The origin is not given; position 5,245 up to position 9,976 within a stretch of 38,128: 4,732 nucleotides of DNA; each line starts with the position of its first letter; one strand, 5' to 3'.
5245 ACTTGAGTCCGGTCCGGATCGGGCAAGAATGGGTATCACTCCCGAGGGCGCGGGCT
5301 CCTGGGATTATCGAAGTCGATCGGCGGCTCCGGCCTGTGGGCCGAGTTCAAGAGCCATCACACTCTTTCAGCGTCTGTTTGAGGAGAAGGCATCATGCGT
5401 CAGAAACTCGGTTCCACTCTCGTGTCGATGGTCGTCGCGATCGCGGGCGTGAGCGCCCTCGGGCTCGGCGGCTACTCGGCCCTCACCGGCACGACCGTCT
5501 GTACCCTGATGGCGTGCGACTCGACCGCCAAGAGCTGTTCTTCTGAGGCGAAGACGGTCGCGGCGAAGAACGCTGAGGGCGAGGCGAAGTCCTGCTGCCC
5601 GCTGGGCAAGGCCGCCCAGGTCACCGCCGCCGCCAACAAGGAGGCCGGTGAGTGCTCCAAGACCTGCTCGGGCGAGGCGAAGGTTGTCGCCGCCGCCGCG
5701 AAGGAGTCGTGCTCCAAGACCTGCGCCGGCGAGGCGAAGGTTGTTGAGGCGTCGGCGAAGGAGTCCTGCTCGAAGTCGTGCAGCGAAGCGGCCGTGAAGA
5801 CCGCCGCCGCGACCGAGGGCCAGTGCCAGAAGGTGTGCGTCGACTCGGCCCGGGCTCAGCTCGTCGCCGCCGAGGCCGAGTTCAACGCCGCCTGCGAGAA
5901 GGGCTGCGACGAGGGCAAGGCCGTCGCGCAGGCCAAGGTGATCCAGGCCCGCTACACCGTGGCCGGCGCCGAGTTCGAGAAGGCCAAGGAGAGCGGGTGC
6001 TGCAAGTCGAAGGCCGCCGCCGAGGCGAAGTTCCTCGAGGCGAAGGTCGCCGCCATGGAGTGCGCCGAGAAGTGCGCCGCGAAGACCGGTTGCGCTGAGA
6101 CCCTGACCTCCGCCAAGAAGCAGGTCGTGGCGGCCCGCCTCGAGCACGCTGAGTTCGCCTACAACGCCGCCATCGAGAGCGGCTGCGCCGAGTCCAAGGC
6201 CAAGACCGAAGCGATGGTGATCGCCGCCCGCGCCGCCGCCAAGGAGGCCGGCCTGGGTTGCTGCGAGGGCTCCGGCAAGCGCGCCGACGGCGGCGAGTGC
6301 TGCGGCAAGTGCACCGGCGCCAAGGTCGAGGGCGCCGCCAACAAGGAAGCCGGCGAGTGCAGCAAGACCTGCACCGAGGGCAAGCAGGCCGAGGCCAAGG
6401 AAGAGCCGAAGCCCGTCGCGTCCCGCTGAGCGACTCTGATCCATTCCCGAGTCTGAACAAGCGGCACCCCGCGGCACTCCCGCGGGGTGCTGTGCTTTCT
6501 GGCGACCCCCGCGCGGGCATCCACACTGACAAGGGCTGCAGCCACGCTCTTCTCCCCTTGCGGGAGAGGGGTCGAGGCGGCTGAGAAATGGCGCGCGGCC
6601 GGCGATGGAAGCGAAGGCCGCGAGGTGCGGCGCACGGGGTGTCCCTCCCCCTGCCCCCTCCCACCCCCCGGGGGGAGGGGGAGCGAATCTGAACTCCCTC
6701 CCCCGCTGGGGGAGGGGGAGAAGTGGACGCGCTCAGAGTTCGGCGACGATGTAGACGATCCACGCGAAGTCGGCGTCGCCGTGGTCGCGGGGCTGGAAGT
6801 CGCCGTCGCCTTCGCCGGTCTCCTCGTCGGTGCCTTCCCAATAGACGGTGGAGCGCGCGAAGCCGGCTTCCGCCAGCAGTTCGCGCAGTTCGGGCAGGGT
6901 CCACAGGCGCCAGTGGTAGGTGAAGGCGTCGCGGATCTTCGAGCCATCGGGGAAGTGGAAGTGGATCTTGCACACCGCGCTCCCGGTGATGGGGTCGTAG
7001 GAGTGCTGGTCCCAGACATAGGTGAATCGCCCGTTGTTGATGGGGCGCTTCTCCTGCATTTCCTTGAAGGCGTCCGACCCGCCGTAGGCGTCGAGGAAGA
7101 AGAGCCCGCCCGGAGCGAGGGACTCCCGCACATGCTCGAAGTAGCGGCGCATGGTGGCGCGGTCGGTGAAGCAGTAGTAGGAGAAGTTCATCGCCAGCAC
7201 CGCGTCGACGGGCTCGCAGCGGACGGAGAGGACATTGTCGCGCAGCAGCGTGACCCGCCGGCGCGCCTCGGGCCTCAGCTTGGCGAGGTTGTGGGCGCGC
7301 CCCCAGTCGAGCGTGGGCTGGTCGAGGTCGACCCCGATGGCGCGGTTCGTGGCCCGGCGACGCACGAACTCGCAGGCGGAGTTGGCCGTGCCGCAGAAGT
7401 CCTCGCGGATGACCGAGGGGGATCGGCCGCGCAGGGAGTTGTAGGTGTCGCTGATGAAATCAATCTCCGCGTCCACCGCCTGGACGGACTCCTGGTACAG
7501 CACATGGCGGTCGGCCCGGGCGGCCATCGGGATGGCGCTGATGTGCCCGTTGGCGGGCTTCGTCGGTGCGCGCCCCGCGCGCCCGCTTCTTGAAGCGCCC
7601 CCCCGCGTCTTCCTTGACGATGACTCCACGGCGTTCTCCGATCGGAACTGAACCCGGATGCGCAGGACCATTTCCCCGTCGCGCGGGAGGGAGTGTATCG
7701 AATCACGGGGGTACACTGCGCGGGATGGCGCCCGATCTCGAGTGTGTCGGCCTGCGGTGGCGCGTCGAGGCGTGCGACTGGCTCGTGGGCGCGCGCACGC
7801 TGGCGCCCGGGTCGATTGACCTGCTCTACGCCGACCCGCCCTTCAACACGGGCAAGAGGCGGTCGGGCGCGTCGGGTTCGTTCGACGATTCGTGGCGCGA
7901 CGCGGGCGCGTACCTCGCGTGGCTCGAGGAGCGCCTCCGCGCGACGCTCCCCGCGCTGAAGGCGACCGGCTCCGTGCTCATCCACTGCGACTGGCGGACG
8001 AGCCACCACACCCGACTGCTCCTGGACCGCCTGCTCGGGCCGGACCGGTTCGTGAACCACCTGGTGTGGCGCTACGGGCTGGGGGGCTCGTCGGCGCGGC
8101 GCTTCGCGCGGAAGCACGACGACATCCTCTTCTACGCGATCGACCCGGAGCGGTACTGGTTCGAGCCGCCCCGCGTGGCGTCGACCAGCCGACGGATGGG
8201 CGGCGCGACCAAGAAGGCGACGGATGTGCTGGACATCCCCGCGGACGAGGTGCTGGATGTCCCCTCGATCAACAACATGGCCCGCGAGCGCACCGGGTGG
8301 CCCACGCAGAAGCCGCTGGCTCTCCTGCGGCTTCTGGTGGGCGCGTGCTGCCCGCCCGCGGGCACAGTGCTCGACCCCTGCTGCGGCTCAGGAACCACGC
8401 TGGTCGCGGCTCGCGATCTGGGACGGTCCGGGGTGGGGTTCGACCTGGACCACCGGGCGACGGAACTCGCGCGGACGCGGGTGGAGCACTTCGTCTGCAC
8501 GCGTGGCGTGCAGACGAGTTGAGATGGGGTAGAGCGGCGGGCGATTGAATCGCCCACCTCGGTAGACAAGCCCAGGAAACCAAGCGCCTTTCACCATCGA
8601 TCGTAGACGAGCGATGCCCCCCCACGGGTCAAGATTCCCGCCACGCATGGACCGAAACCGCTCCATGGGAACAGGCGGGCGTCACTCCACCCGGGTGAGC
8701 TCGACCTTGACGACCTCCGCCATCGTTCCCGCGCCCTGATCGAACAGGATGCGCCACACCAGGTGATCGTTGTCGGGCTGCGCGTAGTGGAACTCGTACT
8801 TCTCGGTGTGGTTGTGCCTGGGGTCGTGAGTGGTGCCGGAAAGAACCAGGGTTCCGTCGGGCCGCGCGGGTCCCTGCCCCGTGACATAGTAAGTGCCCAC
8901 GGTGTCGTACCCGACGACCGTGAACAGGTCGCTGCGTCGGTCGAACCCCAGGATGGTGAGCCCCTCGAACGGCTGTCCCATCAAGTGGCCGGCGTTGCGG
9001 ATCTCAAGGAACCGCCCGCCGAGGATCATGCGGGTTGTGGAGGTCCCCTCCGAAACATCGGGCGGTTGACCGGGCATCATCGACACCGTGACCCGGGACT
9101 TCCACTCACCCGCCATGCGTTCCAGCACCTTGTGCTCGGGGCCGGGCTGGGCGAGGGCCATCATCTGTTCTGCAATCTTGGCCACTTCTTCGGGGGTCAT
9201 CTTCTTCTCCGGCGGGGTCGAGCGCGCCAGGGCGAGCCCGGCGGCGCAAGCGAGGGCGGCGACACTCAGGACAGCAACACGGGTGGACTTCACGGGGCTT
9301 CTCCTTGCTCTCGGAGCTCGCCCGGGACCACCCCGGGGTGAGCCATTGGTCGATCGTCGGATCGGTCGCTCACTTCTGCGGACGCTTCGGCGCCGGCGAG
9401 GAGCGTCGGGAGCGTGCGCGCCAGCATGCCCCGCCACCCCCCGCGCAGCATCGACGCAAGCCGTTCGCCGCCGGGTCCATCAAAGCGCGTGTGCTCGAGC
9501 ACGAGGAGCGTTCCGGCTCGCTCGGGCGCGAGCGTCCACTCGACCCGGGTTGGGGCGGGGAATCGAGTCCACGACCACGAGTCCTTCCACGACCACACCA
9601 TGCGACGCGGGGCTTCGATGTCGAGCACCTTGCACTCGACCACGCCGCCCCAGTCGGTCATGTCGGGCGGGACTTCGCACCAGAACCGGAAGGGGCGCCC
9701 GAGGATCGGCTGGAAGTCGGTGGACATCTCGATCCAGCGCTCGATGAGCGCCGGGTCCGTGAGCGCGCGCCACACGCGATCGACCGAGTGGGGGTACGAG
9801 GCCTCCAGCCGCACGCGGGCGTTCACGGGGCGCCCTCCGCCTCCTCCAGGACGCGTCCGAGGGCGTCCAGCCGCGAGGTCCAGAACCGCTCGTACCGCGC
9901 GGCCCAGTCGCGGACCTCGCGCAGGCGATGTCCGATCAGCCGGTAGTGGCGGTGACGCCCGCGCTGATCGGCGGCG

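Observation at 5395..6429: Exported 344-aa helical repeat protein with 28 cysteines in CxxxC and CC motifs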

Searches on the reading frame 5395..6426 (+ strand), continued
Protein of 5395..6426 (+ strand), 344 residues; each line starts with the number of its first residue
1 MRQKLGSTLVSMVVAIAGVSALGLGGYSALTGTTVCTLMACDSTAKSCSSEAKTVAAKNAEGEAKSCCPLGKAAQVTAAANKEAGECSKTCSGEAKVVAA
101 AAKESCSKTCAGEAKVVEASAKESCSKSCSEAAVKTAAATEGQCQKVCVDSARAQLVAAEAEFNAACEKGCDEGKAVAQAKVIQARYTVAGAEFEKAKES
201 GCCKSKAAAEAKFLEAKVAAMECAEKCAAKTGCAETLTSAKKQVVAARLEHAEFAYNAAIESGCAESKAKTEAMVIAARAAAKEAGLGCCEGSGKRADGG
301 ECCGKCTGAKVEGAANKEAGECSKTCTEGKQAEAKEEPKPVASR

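Call 89: predict_structure(alignment_id=A8)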
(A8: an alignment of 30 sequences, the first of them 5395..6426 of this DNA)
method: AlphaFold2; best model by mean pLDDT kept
length: 344 residues; sequences in the alignment: 30
mean_pLDDT: 59.9   pTM: 0.44
mean pLDDT of the five models: 59.9, 59.8, 59.2, 57.7, 53.8
residues with pLDDT >= 90: 23; 70-90: 116; 50-70: 46; < 50: 159
segments of 3 or more residues with pLDDT < 50: 1-3, 11-13, 17-30, 38-129, 132-140, 307-328, 330-337
pLDDT, mean of each block of 10 residues (from residue 1): 50 48 43 48 40 32 39 37 35 32 34 34 48 46 73 90 93 85 83 77 68 78 81 85 87 89 88 90 76 54 51 40 41 47 50
secondary structure, 60 per line:
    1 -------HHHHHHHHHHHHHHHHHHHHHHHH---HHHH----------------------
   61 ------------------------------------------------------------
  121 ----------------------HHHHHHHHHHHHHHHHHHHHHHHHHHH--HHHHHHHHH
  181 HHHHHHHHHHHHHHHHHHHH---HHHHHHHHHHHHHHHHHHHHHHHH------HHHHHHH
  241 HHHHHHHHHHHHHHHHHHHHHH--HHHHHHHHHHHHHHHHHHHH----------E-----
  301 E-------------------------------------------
elements in order: H8-31 H35-38 H143-169 H172-200 H204-227 H234-262 H265-284
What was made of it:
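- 5395..5487 (+): N-terminal basic tail (MRQK) plus a conserved hydrophobic helix (residues ~8-31): predicted signal-anchor, N-in / C-out. AF2 predicts helix 8-31 (call 89).
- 5821..6246 (+): Helical core, residues 143-284: five helices of about 20-29 residues. They are built from a ~31-aa repeat starting 'G-C-(C/A)-(E/K)-(S/T)'. All Cys lie at helix ends or in turns. AF2 with 30 sequences gives H143-169, H172-200, H204-227, H234-262 and H265-284 at pLDDT 73-93 (call 89).
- Five helices are predicted, not four, and their Cys lie at helix ends rather than along the core (call 89).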

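Call 92: search_solved_structures(query=A8, max_evalue=10)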
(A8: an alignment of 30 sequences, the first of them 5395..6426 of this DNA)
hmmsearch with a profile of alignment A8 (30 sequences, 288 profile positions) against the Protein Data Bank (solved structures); distinct sequences matched with E-value up to 10: 0.
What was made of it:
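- On Twin-CX3C (Tim10/DDP) proteins: There is no hit with profile A8 (call 92).
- Closest known: Twin-CX3C small Tim proteins. Different: The hit is not significant and is lost with a deeper profile (call 92).
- The Tim10 hit is not significant, and it disappears with the deeper profile (call 92).
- Tried and rejected: Profile A8 gave nothing (call 92).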

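Call 93: fold_search(model_id=the predicted structure, library=pdb)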
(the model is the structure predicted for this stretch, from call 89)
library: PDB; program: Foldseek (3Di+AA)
matches with E <= 10: 270; with E <= 0.001: 0
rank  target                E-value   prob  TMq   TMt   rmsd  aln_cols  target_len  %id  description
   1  9dze_f                5.0e-01  0.69  0.18  0.21  14.9       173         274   17  Computationally Designed Bifaceted Protein Nanomaterial pD5-14 (released 2024-10-30)
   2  1x04                  5.0e-01  0.60  0.15  0.26  27.9       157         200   11  Crystal structure of endophilin BAR domain (mutant) (released 2006-05-02)
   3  8e0n_D                7.4e-01  0.41  0.16  0.27  14.9       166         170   16  Homotrimeric variant of tcTRP9, BGL18 (released 2023-04-12)
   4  6h7w_M                7.8e-01  0.35  0.15  0.22  29.6       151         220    9  Model of retromer-Vps5 complex assembled on membrane. (released 2018-09-26)
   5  8qtf_I                8.6e-01  0.60  0.17  0.25  11.8       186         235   12  Crystal structure of a C-terminally truncated version of Arabidopsis thaliana 14-3-3 omega in complex with a phosphope (released 2023-11-22)
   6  8e12_B                9.4e-01  0.63  0.22  0.34   7.1       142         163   15  Homotrimeric variant of tcTRP9, BGL14 (released 2023-04-12)
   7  5d2d_A                9.4e-01  0.33  0.15  0.21  10.8       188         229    8  Crystal structure of human 14-3-3 zeta in complex with CFTR R-domain peptide pS753-pS768 (released 2016-03-16)
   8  8e0n_F                9.9e-01  0.54  0.20  0.33   9.5       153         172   22  Homotrimeric variant of tcTRP9, BGL18 (released 2023-04-12)
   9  8dgp_B                9.9e-01  0.38  0.15  0.22  10.6       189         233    8  14-3-3 epsilon bound to phosphorylated PEAK3 (pS69) peptide (released 2023-06-07)
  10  8f6q_A                1.0e+00  0.33  0.16  0.23  12.7       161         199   19  CryoEM structure of designed modular protein oligomer C8-71 (released 2023-11-29)
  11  4nqi_A                1.1e+00  0.25  0.15  0.23  27.3       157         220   15  Structure of the N-terminal I-BAR domain (1-259) of D.Discoideum IBARa (released 2014-02-05)
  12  6e9v_A                1.1e+00  0.66  0.22  0.32   8.4       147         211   21  DHF79 filament (released 2018-11-21)
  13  6xr2_B                1.1e+00  0.63  0.23  0.39   8.5       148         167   20  Computationally designed right-handed alpha/alpha homotrimeric toroid with 3 repeats per subunit (released 2021-07-14)
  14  8qt5_G                1.1e+00  0.51  0.17  0.24  11.6       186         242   13  Crystal structure of Arabidopsis thaliana 14-3-3 isoform lambda in complex with a phosphopeptide from the transcriptio (released 2023-10-25)
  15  8e0o_A                1.2e+00  0.63  0.22  0.39   7.3       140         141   20  Heterotrimeric variant of tcTRP9, hetBGL03-15-18 (released 2023-04-12)
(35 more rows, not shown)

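Call 96: list_cluster_members(proteins=[window:5395-6426:+, window:5371-6477:-, window:5371-6444:-, window:2758-3408:+])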
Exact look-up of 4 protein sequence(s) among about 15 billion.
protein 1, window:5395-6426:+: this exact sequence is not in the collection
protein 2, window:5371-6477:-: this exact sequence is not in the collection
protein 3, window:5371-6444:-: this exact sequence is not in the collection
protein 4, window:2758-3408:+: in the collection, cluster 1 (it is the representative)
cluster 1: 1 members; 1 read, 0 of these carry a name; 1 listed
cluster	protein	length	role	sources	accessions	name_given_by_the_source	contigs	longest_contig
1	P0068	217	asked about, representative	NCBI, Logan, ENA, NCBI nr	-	-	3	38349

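Call 100: search_protein_families(library=pfam, alignment_id=A9, max_evalue=0.01)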
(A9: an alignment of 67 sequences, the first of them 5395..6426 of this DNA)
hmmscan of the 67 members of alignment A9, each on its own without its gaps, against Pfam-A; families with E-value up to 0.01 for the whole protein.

A. member 1, window:5395-6426:+ (344 aa): 0 families

B. families by the number of members that match (of 67 scanned): 5 families
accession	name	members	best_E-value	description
PF04945.19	YHS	1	5.1e-08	YHS domain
PF24273.1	TRASH_HVO_1752_C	1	5.5e-06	HVO_1752, C-terminal TRASH domain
PF20542.4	DUF6757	1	4e-05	Family of unknown function (DUF6757)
PF05036.18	SPOR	1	0.0019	SPOR domain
PF13349.12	DUF4097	1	0.0023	Toastrack DUF4097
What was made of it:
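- On Csp1/Csp3 copper storage proteins: 0 of 67 family members hit such a model (call 100).
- Only 2 of 67 family representatives carry a recognisable metal-binding domain, and only one has a His tract (call 100).
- Tried and rejected: A Pfam scan of all 67 family members found only YHS/TRASH/DUF6757 in two proteins, plus two stray sub-threshold hits (SPOR, DUF4097) (call 100).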

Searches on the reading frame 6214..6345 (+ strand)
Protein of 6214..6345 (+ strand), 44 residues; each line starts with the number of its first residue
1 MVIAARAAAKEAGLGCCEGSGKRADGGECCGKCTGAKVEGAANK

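Call 42: find_homologous_proteins(query=A5, max_evalue=10)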
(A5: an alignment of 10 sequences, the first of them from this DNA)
Query A5 (10 sequences) (44 aa, profile of the alignment): 1 proteins with E <= 10 among 1229 candidates.
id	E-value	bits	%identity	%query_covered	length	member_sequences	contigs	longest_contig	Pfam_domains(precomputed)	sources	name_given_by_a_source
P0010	3.9e-8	51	58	70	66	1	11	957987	-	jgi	jgi:hypothetical protein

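Call 44: find_encoding_contigs(protein=P0010, flank=6000, max_places=6)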
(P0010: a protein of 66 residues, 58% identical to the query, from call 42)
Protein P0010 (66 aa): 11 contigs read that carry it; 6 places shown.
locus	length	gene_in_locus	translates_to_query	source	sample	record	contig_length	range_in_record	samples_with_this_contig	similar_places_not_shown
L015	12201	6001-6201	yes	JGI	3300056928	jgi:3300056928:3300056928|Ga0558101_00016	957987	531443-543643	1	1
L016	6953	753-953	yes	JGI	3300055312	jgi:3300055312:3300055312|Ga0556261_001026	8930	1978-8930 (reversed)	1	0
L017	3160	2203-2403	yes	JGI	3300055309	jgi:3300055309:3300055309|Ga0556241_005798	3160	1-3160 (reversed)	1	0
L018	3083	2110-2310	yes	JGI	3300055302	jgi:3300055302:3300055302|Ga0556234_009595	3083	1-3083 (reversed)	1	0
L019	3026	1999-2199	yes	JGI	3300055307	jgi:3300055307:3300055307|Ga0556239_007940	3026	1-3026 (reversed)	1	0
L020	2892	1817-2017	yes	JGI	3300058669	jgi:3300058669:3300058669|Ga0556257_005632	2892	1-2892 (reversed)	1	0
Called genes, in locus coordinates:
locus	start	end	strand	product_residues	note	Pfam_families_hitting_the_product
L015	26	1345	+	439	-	PF00817:IMS, PF11799:IMS_C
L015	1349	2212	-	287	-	-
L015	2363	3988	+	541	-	PF00171:Aldedh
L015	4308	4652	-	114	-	-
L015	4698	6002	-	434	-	-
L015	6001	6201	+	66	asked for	-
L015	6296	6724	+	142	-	PF01878:EVE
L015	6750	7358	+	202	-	-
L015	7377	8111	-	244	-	PF13487:HD_5, PF01966:HD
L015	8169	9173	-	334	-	PF16881:LIAS_N, PF04055:Radical_SAM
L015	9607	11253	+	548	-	PF02563:Poly_export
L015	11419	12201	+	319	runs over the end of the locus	PF09721:Exosortase_EpsH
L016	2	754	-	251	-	?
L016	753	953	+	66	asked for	-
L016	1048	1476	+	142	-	PF01878:EVE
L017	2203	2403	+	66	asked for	-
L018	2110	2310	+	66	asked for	-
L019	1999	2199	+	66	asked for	-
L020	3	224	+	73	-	?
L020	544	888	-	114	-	-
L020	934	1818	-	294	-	-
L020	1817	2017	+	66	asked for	-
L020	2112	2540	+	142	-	PF01878:EVE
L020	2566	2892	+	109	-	?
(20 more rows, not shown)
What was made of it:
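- Gene callers chose antisense ORFs in L015-L020 (call 44).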

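Call 58: find_related_loci(query=A5, collection=metagenome_contigs, flank=6000)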
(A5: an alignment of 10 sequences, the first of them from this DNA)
Query A5 (44 aa) in metagenome_contigs; peptide patterns used: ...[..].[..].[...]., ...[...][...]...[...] (x = any residue, [..] = any of these).
405 stretches matched a pattern; 3 encode a relative of the query (tblastn E <= 1e-3); 3 distinct loci.
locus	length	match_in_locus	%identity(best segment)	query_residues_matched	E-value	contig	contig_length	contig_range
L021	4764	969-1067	61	11-43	7e-9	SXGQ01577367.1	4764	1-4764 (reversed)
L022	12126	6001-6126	52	3-44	1e-8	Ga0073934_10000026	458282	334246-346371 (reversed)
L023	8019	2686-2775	57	4-33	4e-6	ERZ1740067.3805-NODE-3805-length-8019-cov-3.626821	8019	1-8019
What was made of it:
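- Tried and rejected: It added only three loci (call 58).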

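Call 62: search_protein_families(library=pfam, proteins=[L022:2517-3413:+, L022:3488-5047:+, L022:6246-6917:+, L022:7494-9365:+, L023:75-1331:+, L023:2658-3335:+], max_evalue=0.0001)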
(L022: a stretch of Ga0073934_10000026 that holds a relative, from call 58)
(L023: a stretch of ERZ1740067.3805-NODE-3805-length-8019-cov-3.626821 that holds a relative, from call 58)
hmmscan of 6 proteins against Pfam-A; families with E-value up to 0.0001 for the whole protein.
L022:2517-3413:+ (299 aa): 0 families

L022:3488-5047:+ (520 aa): 1 family
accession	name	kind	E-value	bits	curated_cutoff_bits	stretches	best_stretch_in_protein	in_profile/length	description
PF00171.27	Aldedh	-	6.6e-126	421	23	1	27-501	7-460/461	Aldehyde dehydrogenase family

L022:6246-6917:+ (224 aa): 0 families

L022:7494-9365:+ (624 aa): 3 families
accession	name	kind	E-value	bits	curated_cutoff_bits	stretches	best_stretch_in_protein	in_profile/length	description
PF03023.19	MurJ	-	2.1e-80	271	27.4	1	115-565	1-440/451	Lipid II flippase MurJ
PF13440.11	Polysacc_synt_3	-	3.3e-05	23.7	23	1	367-435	216-284/293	Polysaccharide biosynthesis protein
PF01554.23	MatE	-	6e-05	23.2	24.9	1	374-497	39-160/161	MatE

L023:75-1331:+ (419 aa): 1 family
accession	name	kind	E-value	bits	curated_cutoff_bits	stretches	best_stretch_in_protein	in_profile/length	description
PF00171.27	Aldedh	-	2.7e-104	349.7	23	1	1-401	79-460/461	Aldehyde dehydrogenase family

L023:2658-3335:+ (226 aa): 1 family
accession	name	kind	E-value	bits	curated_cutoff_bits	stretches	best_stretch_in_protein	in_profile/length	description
PF01878.24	EVE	-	2.4e-31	109.1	23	1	89-222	3-144/145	EVE domain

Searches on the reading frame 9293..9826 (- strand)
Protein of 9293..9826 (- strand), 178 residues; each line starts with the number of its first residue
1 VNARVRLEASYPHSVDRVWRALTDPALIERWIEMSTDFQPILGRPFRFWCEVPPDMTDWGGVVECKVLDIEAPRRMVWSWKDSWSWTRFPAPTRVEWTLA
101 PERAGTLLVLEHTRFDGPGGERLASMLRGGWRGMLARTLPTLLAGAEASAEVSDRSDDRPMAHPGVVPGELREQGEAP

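Call 18: search_protein_families(library=pfam, proteins=[window:9293-9826:-], max_evalue=0.001)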
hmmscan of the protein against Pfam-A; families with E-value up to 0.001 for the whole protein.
window:9293-9826:- (178 aa): 2 families
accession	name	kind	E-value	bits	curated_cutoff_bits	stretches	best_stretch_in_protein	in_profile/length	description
PF08327.17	AHSA1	-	1.4e-21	77.4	22.1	1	13-142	2-123/125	Activator of Hsp90 ATPase homolog 1-like protein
PF10604.15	Polyketide_cyc2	-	7.2e-07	30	27.4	1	4-139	3-134/142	Polyketide cyclase / dehydrase and lipid transport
